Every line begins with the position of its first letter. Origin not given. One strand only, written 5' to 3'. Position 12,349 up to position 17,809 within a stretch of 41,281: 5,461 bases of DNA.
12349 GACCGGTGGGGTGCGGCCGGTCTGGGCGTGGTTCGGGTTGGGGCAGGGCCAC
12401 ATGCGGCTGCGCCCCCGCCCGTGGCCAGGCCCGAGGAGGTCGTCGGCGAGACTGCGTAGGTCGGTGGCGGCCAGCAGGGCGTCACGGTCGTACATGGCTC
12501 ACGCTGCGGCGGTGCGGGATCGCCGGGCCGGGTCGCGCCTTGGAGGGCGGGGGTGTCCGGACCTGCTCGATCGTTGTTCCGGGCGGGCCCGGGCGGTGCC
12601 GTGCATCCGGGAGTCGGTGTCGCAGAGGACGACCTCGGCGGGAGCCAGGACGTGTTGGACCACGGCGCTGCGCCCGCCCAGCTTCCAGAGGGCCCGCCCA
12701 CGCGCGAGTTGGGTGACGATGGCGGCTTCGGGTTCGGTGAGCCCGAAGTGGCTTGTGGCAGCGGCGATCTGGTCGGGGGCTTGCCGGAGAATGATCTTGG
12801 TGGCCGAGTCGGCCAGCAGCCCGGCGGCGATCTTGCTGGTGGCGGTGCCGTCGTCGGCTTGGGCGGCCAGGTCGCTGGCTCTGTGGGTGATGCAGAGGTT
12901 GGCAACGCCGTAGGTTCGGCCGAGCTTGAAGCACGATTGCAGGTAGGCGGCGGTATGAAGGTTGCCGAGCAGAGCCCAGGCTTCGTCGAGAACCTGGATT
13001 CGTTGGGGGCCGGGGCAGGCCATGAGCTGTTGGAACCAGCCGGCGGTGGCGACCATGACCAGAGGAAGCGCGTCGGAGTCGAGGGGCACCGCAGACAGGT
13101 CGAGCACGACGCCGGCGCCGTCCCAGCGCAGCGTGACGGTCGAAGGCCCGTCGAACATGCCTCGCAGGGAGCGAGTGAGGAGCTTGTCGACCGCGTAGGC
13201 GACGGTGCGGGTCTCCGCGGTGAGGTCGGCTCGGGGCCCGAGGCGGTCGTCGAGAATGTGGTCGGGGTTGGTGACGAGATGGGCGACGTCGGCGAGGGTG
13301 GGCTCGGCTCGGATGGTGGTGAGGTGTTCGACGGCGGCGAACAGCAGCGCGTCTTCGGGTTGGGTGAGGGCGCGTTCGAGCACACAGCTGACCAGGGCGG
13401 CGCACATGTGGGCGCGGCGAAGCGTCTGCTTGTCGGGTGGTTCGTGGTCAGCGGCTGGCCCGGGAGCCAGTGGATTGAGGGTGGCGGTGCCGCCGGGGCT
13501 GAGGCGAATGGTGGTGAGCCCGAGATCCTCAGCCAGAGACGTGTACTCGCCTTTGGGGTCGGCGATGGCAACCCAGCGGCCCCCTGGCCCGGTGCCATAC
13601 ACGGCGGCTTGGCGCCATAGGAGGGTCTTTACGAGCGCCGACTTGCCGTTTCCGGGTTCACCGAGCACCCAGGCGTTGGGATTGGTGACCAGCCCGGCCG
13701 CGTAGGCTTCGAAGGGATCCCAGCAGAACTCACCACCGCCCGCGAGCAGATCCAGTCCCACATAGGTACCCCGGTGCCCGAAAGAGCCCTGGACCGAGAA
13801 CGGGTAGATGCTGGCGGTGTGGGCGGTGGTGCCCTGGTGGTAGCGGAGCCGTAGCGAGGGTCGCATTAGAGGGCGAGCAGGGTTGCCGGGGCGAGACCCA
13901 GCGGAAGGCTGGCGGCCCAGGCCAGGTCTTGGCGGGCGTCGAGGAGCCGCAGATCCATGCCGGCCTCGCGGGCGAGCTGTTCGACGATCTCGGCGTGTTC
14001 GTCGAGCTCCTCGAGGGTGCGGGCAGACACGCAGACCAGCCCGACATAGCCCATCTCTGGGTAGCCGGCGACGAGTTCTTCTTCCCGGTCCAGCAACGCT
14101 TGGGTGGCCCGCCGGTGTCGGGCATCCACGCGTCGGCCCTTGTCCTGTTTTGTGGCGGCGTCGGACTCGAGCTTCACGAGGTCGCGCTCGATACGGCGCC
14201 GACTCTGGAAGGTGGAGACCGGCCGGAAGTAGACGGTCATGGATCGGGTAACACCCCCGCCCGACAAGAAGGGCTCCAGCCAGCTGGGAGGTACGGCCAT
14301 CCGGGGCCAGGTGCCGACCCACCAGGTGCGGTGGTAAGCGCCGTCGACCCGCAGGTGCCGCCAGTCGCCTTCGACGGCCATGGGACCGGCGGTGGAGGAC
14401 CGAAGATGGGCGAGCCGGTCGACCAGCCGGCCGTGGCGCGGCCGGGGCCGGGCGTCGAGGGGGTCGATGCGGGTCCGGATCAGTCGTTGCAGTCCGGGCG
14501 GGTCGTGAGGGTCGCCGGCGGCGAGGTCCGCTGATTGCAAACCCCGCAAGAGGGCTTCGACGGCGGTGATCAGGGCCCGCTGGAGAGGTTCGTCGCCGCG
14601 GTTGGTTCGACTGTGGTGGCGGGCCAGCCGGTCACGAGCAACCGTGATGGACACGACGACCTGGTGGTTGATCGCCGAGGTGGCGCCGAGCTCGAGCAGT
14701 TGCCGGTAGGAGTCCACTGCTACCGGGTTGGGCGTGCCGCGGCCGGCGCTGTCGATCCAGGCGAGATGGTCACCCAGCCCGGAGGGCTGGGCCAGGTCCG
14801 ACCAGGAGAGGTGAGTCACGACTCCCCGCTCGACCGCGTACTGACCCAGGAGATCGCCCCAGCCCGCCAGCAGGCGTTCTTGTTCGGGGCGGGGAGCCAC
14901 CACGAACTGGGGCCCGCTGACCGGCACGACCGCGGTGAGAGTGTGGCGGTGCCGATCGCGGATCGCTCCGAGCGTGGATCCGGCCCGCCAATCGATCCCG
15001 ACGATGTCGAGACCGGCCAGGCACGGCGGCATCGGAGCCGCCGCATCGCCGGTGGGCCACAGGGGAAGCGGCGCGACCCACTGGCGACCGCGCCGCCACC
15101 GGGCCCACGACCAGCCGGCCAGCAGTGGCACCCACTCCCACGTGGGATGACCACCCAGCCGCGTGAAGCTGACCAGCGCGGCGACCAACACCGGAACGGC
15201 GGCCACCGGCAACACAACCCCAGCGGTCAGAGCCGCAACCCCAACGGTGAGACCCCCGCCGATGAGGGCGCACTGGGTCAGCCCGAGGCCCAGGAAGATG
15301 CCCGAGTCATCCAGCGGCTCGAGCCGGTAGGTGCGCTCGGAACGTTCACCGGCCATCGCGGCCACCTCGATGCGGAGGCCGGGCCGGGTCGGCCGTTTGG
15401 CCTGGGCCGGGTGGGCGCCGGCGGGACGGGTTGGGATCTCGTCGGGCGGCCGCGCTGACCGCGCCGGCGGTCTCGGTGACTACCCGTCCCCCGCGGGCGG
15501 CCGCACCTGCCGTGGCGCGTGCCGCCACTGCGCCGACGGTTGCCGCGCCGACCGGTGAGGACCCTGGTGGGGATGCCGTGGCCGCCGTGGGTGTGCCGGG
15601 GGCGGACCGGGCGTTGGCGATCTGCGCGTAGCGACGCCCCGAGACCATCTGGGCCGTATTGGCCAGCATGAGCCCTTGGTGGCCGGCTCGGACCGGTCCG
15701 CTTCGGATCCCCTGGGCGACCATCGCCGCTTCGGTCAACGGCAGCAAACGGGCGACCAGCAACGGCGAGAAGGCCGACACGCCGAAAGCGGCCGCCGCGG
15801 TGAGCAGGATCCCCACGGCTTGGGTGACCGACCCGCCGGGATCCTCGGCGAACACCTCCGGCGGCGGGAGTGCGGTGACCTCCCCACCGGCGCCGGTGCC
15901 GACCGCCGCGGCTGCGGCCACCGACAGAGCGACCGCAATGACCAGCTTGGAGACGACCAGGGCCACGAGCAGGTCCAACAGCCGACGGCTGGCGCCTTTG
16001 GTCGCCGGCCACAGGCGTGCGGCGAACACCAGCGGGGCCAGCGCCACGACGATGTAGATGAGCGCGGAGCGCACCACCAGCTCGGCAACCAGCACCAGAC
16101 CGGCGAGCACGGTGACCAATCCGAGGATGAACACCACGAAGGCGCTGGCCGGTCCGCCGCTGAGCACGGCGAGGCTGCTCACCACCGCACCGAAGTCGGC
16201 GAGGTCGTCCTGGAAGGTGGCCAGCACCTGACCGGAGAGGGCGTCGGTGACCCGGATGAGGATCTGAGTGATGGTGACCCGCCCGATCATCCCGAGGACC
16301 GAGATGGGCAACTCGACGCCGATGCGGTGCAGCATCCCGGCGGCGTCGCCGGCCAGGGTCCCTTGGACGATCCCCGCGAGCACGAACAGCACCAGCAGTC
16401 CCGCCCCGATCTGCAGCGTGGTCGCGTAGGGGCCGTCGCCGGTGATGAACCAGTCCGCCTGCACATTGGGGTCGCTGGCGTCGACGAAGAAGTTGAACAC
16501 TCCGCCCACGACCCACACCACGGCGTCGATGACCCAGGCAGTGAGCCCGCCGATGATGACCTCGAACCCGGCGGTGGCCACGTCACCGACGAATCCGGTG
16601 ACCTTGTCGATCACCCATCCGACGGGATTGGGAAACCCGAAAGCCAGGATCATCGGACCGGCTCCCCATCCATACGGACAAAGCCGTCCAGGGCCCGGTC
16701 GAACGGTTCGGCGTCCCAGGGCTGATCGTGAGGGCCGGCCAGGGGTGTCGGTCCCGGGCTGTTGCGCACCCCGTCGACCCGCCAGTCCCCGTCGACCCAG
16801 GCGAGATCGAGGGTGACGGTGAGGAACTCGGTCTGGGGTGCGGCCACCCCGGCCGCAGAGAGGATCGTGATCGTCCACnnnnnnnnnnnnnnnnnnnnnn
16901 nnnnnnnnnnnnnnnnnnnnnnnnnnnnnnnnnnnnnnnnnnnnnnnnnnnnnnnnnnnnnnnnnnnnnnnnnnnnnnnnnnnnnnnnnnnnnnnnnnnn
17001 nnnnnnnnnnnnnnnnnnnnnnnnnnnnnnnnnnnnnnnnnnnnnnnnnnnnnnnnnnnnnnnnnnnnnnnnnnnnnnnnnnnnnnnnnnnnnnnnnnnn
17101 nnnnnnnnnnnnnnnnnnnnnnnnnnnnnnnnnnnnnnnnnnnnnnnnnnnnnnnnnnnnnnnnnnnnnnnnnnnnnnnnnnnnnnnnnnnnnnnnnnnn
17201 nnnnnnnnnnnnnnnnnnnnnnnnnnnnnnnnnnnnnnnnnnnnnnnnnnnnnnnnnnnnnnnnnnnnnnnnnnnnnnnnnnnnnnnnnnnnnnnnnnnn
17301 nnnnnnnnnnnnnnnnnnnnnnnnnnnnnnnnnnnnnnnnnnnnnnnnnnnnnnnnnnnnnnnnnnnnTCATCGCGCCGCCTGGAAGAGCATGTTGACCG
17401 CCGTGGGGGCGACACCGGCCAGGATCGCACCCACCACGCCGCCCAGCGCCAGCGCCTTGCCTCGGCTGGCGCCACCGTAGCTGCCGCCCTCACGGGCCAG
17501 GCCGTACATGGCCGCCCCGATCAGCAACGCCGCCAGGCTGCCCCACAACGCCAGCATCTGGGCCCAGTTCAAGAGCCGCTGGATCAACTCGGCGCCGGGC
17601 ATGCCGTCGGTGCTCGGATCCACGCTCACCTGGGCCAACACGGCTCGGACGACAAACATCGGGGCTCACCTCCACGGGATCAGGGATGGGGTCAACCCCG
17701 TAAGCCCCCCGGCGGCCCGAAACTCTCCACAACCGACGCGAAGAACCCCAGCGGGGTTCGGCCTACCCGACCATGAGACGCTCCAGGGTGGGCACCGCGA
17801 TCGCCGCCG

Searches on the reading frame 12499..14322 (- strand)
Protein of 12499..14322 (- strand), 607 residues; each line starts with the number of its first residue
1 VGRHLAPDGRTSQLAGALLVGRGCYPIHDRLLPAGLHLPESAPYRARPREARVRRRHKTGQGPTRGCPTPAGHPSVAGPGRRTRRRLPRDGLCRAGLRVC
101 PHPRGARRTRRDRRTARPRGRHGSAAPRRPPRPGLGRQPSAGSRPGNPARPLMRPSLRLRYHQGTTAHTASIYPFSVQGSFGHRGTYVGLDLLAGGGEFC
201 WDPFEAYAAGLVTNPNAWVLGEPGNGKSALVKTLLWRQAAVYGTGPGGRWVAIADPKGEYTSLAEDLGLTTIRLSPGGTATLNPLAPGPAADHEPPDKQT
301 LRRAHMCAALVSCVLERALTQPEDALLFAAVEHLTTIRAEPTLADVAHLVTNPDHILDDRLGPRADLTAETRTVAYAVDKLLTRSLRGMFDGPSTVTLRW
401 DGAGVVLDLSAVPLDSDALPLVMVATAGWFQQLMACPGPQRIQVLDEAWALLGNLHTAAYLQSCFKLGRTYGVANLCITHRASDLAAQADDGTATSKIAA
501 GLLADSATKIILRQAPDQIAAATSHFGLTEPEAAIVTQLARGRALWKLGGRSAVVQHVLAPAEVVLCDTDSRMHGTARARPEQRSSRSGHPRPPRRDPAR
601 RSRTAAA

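Call 8: search_protein_families(library=pfam, proteins=[window:12499-14322:-], max_evalue=0.01)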
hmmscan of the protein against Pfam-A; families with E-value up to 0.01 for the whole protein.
window:12499-14322:- (607 aa): 3 families
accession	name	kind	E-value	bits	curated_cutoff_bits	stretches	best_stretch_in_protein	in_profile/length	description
PF12846.13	AAA_10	-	1.4e-06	28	27.5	1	213-262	20-63/362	AAA-like domain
PF19044.6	P-loop_TraG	-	2e-05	23.9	25.8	0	415-540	225-346/413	TraG P-loop domain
PF01935.23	DUF87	-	0.0016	19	23.2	1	219-274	28-78/220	Helicase HerA, central domain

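Call 67: find_homologous_proteins(query=window:12499-14322:-, max_evalue=1e-10)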
Query window:12499-14322:- (607 aa): 2919 proteins with E <= 1e-10 among 8000 candidates; the best 120 are listed.
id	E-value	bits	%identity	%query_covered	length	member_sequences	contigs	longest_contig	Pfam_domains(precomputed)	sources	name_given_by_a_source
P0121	0.0e+0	1023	100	75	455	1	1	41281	PF19044.7,PF12846.14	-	-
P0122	1.8e-231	788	82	71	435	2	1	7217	PF19044.7,PF12846.14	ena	-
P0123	4.4e-231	787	81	71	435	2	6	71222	PF19044.7,PF12846.14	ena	-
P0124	6.5e-231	786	81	71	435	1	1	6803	PF19044.7,PF12846.14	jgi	-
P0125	7.1e-231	786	81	71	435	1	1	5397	PF12846.14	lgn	-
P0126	3.1e-230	784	81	70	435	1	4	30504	PF19044.7,PF12846.14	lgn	-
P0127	5.4e-230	783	82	70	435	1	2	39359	PF19044.7,PF12846.14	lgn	-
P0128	5.4e-230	783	82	70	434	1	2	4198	PF19044.7,PF12846.14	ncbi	-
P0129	6.0e-230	783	81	71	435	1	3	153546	PF19044.7,PF12846.14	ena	-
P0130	7.0e-230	783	82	70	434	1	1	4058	PF19044.7,PF12846.14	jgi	jgi:type IV secretory pathway VirB4 component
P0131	1.1e-229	782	81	71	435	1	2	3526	PF19044.7,PF12846.14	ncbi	-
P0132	1.3e-229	782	81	71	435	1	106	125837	PF19044.7,PF12846.14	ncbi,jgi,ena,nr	ncbi:MAG: hypothetical protein KDB15_03075 [Microthrixaceae bacterium]|nr:hypothetical protein [Acid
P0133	4.4e-229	780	81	71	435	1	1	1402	PF19044.7,PF12846.14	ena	-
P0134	5.3e-229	780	81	70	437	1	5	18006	PF19044.7,PF12846.14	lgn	-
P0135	6.2e-229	780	81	71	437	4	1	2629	PF19044.7,PF12846.14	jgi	-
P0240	1.5e-212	726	73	73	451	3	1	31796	PF19044.7,PF12846.14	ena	-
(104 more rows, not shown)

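Call 68: find_encoding_contigs(protein=P0132, flank=10000, max_places=4)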
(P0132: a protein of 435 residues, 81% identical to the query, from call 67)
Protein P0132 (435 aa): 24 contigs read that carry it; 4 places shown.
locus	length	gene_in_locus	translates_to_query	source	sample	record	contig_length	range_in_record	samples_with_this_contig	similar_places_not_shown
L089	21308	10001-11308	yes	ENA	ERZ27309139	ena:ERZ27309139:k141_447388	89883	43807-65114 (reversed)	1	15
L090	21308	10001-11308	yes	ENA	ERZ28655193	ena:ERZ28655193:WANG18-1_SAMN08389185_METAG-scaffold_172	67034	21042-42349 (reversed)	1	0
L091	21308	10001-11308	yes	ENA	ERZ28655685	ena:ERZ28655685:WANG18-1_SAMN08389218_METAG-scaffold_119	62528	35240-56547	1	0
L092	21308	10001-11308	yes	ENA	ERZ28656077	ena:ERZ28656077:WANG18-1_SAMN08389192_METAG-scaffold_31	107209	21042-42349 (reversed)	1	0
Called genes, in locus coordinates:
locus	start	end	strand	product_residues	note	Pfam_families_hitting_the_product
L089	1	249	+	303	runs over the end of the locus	PF00482:T2SSF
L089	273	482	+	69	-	-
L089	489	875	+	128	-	PF07811:TadE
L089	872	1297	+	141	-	PF07811:TadE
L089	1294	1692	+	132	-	PF13400:Tad (weak)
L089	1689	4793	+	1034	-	PF03704:BTAD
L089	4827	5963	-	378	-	PF01832:Glucosaminidase (weak), PF01551:Peptidase_M23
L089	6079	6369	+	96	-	-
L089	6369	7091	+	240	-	PF26526:DUF8175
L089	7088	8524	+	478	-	-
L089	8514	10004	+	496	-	-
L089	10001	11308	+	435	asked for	PF19044:P-loop_TraG (faint), PF12846:AAA_10 (faint)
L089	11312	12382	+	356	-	PF01751:Toprim (weak), PF13155:Toprim_2, PF13362:Toprim_3, PF13662:Toprim_4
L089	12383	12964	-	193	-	-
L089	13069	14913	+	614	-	PF02534:T4SS-DNA_transf, PF10412:TrwB_AAD_bind (faint), PF12696:TraG-D_C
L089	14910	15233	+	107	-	-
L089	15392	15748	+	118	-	-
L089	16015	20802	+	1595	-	PF08241:Methyltransf_11 (faint), PF13649:Methyltransf_25 (weak), PF28553:WH_1, PF28554:DUF8437, PF04851:ResIII, PF28555:Helicase_dom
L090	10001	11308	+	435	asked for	PF19044:P-loop_TraG (faint), PF12846:AAA_10 (faint)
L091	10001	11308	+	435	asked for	PF19044:P-loop_TraG (faint), PF12846:AAA_10 (faint)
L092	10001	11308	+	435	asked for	PF19044:P-loop_TraG (faint), PF12846:AAA_10 (faint)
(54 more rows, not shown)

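Call 69: find_encoding_contigs(protein=P0240, flank=10000, max_places=2)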
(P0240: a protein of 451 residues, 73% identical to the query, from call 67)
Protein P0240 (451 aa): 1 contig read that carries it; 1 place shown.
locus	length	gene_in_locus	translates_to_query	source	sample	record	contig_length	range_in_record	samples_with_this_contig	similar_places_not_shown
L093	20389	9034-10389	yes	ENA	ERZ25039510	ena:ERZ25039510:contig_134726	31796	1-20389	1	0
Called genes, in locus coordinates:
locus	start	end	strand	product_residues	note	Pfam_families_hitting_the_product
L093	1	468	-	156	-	?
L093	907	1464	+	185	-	-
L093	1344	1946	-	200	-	PF00702:Hydrolase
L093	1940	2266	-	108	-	PF00122:E1-E2_ATPase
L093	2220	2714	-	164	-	-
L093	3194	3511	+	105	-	PF09360:zf-CDGSH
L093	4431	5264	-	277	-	PF01832:Glucosaminidase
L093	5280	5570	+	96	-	-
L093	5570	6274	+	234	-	PF26526:DUF8175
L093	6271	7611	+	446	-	-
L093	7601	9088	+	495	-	-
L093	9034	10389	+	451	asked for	PF19044:P-loop_TraG (faint), PF12846:AAA_10 (faint)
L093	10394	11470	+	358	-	PF01807:Zn_ribbon_DnaG (weak), PF13155:Toprim_2, PF13362:Toprim_3, PF13662:Toprim_4 (weak)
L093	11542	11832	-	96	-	-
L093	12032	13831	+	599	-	PF02534:T4SS-DNA_transf, PF10412:TrwB_AAD_bind (faint), PF12696:TraG-D_C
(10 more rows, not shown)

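Call 71: find_related_loci(query=A5, collection=metagenome_contigs, flank=10000)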
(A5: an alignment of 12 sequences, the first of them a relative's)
Query A5 (455 aa) in metagenome_contigs; peptide patterns used: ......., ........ (x = any residue, [..] = any of these).
403 stretches matched a pattern; 90 encode a relative of the query (tblastn E <= 1e-3); the best 80 are kept; 80 distinct loci.
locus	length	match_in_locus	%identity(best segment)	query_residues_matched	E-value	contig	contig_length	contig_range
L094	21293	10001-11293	82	2-430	0e+0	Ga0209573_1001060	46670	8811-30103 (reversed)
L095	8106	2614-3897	81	2-427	0e+0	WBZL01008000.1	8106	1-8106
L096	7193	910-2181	82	2-423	0e+0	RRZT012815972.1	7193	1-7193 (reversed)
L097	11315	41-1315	81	2-424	0e+0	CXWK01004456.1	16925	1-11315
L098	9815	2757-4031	82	2-424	0e+0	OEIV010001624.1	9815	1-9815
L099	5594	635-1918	80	2-427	0e+0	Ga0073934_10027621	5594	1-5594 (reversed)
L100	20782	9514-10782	83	2-422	0e+0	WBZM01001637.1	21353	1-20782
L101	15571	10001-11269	83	2-422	0e+0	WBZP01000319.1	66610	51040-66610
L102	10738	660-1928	82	2-422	0e+0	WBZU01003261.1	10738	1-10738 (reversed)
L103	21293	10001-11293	79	2-436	0e+0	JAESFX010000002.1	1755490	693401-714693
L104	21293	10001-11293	81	2-430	0e+0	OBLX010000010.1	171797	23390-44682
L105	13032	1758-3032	81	2-424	0e+0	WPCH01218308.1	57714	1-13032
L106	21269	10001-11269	82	2-422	0e+0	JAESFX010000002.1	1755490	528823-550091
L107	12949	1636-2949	80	2-437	0e+0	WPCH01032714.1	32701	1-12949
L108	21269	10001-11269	82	2-422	0e+0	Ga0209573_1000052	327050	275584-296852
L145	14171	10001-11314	60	12-440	3e-162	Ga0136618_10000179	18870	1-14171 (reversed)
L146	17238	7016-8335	60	2-440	1e-160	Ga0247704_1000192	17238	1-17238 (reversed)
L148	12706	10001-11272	62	2-424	3e-157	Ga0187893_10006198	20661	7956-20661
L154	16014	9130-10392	60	1-421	2e-144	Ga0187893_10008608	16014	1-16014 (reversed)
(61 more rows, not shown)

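Call 94: search_protein_families(library=pfam, proteins=[L089:1689-4793:+], max_evalue=1)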
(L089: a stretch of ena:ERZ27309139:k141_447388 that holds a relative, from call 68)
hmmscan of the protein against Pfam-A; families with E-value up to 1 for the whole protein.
L089:1689-4793:+ (1034 aa): 5 families
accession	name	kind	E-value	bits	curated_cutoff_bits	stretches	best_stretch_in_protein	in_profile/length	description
PF03704.23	BTAD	-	4.1e-10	40.6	22.1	1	879-1022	1-142/146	Bacterial transcriptional activator domain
PF01476.26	LysM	-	4.4e-05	23.8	20.9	1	182-224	2-37/43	LysM domain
PF14559.12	TPR_19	-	0.017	15.9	25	1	953-1001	2-50/68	Tetratricopeptide repeat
PF21827.1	New_glue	-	0.083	13.1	31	1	370-400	27-54/94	New glue protein family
PF13428.12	TPR_14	-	0.22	12.7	23.5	1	948-978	7-37/44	Tetratricopeptide repeat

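Call 104: search_protein_families(library=pfam, proteins=[L146:948-1499:+, L146:1211-1945:+, L148:2714-3673:+, L148:3256-3924:+, L154:2943-3581:+, L154:3400-4578:+, L145:4862-5221:+], max_evalue=0.01)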
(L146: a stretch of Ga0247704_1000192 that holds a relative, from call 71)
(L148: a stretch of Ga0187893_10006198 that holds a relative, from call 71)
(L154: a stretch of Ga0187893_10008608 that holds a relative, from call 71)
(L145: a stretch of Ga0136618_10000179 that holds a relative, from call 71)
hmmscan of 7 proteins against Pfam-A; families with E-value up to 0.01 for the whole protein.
L146:948-1499:+ (184 aa): 1 family
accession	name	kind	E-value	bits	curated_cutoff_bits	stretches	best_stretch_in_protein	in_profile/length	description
PF01478.23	Peptidase_A24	-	1.9e-14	54.4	26.5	1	48-152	3-101/104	Type IV leader peptidase family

L146:1211-1945:+ (245 aa): 0 families

L148:2714-3673:+ (320 aa): 0 families

L148:3256-3924:+ (223 aa): 0 families

L154:2943-3581:+ (213 aa): 4 families
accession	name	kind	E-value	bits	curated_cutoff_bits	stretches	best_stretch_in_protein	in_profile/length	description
PF09970.15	DUF2204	-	7.2e-06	26.2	20.3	1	143-199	95-151/181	Nucleotidyl transferase of unknown function (DUF2204)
PF08843.17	AbiEii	-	0.00032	21.2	22.5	1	48-182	8-150/238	Nucleotidyl transferase AbiEii toxin, Type IV TA system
PF19502.5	DUF6036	-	0.0035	17.6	23.6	0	49-98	16-63/164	Nucleotidyltransferase of unknown function (DUF6036)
PF10706.15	Aminoglyc_resit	-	0.006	17.1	21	0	41-84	2-47/149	Aminoglycoside-2''-adenylyltransferase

L154:3400-4578:+ (393 aa): 0 families

L145:4862-5221:+ (120 aa): 0 families

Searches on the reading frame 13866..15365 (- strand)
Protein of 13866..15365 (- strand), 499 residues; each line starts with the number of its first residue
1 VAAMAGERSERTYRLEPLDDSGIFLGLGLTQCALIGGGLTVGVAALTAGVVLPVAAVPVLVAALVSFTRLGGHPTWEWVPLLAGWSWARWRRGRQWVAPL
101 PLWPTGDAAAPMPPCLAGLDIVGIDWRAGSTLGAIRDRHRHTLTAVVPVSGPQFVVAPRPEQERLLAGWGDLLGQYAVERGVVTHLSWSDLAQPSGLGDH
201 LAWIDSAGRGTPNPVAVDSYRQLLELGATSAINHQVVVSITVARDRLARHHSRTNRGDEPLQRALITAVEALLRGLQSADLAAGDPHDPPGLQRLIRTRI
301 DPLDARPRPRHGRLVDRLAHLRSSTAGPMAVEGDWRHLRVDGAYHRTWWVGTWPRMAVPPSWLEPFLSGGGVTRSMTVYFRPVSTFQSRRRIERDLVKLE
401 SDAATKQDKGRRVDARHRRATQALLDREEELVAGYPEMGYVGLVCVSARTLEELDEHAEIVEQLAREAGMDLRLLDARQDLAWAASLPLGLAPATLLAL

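Call 9: search_protein_families(library=pfam, proteins=[window:13866-15365:-], max_evalue=0.01)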
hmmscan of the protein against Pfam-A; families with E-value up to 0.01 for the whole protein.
window:13866-15365:- (499 aa): 1 family
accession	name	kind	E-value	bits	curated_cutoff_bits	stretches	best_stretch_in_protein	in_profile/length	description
PF11203.13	EccE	-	0.0048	17.7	23.7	1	248-350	17-97/97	Putative type VII ESX secretion system translocon, EccE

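Call 33: search_protein_families(library=ncbifam, proteins=[window:13866-15365:-], max_evalue=0.01)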
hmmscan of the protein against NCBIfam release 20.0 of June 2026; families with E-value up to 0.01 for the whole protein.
window:13866-15365:- (499 aa): 3 families
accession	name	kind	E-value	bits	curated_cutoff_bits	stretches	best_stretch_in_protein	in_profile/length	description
NF042935.1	SCO6880_fam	subfamily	2.6e-68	231.1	60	1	11-491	1-477/477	SCO6880 family protein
NF045971.1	conju_CD1110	equivalog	2.5e-05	22.8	325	1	335-491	201-363/752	VirB4-like conjugal transfer ATPase, CD1110 family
NF049986.1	memb_Rv1678_C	equivalog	0.0018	18.2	50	1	22-75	13-66/95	Rv1678 family membrane protein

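Call 58: search_dna_similar(query=window:13866-15365:-, collection=plasmids, mode=protein, max_rows=60)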
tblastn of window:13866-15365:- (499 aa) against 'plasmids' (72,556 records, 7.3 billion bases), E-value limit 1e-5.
Records with a match: 57; places in all: 58; records where one place covers at least 80% of the query: 9.
Best place of each record, by identity: 60-80% 1; <60% 56.
By first word of the organism name: Streptomyces 39; Arthrobacter 7; Iamia 2; Paenarthrobacter 2; Microbacterium 2; Kitasatospora 1; Leifsonia 1; Rhodococcus 1; Citricoccus 1; Pseudarthrobacter 1.
By predicted mobility (MOB-suite, as given by PLSDB): non-mobilizable 42; conjugative 8; mobilizable 7.
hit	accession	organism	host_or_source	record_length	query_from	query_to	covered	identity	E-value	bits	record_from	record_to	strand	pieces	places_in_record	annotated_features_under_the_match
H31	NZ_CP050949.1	Iamia sp. SCSIO 61187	whole organism,ocean sediment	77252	14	470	92%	64.8%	7e-163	518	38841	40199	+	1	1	SCO6880 family protein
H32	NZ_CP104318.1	Streptomyces angustmyceticus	whole organism,soil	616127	67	465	80%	26.3%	6e-16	89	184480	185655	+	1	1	SCO6880 family protein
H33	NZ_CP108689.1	Streptomyces sp. NBC_01012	-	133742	66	470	81%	25.7%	4e-13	80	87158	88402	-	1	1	SCO6880 family protein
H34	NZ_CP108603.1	Streptomyces sp. NBC_01175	-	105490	67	470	81%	25.5%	4e-14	83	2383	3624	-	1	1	SCO6880 family protein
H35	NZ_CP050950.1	Iamia sp. SCSIO 61187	whole organism,ocean sediment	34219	104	461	72%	28.8%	2e-23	112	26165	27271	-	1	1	SCO6880 family protein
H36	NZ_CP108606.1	Streptomyces sp. NBC_01174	-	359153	66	470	81%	24.9%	7e-14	82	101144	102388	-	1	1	SCO6880 family protein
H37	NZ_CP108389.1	Streptomyces sp. NBC_01321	-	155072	67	470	81%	25.0%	4e-14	83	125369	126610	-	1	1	SCO6880 family protein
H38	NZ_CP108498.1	Streptomyces sp. NBC_01240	-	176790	67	470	81%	25.0%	4e-14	83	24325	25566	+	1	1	SCO6880 family protein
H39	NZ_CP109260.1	Streptomyces sp. NBC_01650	-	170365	67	470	81%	24.8%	2e-13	81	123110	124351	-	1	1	SCO6880 family protein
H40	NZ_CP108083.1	Streptomyces sp. NBC_00257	-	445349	67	470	81%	24.8%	2e-13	81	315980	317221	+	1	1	SCO6880 family protein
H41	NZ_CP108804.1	Streptomyces sp. NBC_00873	-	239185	67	470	81%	24.3%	1e-11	75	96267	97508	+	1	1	SCO6880 family protein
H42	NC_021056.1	Streptomyces sp. PAMC 26508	-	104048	112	469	72%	25.9%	2e-13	81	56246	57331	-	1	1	SCO6880 family protein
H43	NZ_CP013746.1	Arthrobacter alpinus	Permafrost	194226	135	454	64%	28.5%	8e-16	88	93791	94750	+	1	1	SCO6880 family protein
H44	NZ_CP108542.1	Streptomyces sp. NBC_01213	-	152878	112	469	72%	25.3%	4e-13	80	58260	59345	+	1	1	SCO6880 family protein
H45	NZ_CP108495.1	Streptomyces sp. NBC_01241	-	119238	105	470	73%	24.7%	8e-15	85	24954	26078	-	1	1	SCO6880 family protein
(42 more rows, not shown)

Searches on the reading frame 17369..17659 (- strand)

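Call 9: search_protein_families(library=pfam, proteins=[window:17369-17659:-], max_evalue=0.01)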
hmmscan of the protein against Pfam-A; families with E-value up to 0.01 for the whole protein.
window:17369-17659:- (96 aa): 1 family
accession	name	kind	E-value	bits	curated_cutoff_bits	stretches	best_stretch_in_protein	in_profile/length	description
PF19607.4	DUF6112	-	0.0064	16.7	25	1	13-92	3-82/88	Family of unknown function (DUF6112)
